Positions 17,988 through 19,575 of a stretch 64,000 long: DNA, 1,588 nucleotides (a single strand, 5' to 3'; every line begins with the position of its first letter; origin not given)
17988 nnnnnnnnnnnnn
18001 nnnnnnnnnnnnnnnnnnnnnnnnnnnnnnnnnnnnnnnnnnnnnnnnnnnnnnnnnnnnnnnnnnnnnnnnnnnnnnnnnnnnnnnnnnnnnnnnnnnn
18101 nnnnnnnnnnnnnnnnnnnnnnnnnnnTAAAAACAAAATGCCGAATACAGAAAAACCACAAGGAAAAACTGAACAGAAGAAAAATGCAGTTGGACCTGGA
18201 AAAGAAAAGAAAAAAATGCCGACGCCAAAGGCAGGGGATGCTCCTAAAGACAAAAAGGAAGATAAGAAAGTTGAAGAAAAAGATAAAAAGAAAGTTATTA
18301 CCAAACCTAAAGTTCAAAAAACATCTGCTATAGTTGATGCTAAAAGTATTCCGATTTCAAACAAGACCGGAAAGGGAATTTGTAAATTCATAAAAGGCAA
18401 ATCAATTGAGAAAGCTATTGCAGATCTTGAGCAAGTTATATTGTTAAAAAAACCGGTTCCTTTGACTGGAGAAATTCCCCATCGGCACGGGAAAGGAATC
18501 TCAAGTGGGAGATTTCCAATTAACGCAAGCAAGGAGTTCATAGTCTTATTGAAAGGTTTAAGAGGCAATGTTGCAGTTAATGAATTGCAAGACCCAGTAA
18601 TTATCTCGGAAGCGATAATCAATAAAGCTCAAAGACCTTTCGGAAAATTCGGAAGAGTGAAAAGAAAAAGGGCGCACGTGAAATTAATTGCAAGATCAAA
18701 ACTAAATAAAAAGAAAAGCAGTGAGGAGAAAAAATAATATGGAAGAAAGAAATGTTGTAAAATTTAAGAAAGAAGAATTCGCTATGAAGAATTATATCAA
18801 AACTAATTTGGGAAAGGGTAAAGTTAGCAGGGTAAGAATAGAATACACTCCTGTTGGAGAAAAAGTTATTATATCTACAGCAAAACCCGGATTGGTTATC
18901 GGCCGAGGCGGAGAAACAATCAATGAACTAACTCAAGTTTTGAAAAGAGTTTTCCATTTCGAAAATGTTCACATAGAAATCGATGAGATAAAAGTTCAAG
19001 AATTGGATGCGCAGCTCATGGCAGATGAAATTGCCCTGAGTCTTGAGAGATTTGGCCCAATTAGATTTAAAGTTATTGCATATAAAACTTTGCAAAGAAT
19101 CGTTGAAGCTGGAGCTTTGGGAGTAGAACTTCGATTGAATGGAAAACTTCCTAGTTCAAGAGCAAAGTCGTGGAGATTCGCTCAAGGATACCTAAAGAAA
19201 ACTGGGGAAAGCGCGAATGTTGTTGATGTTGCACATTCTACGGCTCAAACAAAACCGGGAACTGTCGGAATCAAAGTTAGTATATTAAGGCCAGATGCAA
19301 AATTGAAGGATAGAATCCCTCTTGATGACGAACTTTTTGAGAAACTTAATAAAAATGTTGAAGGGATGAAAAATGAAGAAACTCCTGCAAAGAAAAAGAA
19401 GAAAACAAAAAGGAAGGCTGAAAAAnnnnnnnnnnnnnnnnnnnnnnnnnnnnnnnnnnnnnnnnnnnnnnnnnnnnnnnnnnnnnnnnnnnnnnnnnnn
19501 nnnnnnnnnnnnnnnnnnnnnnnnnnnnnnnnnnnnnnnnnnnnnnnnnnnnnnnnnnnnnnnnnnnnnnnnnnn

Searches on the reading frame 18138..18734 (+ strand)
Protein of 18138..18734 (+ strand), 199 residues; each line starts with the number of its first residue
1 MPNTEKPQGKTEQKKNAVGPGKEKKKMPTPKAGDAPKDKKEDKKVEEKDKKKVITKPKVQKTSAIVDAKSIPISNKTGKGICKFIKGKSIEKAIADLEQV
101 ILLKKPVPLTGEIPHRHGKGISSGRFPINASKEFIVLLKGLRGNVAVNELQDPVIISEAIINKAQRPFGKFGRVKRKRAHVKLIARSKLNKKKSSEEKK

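Call 62: search_protein_families(library=pfam, proteins=[window:18138-18734:+], max_evalue=0.001)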
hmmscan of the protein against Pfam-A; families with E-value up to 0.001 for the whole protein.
window:18138-18734:+ (199 aa): 1 family
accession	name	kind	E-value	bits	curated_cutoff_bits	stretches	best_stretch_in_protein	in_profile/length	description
PF00237.24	Ribosomal_L22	-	9.3e-07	29.4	28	1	68-185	3-103/104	Ribosomal protein L22p/L17e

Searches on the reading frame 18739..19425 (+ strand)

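Call 62: search_protein_families(library=pfam, proteins=[window:18739-19425:+], max_evalue=0.001)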
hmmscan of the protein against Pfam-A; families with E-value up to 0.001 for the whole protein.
window:18739-19425:+ (229 aa): 2 families
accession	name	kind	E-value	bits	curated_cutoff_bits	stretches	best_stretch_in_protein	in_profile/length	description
PF00189.25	Ribosomal_S3_C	-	9.8e-15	55.3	34.1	1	108-182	9-83/83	Ribosomal protein S3, C-terminal domain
PF07650.23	KH_2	-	4.3e-13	49.3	22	1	17-88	3-75/78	KH domain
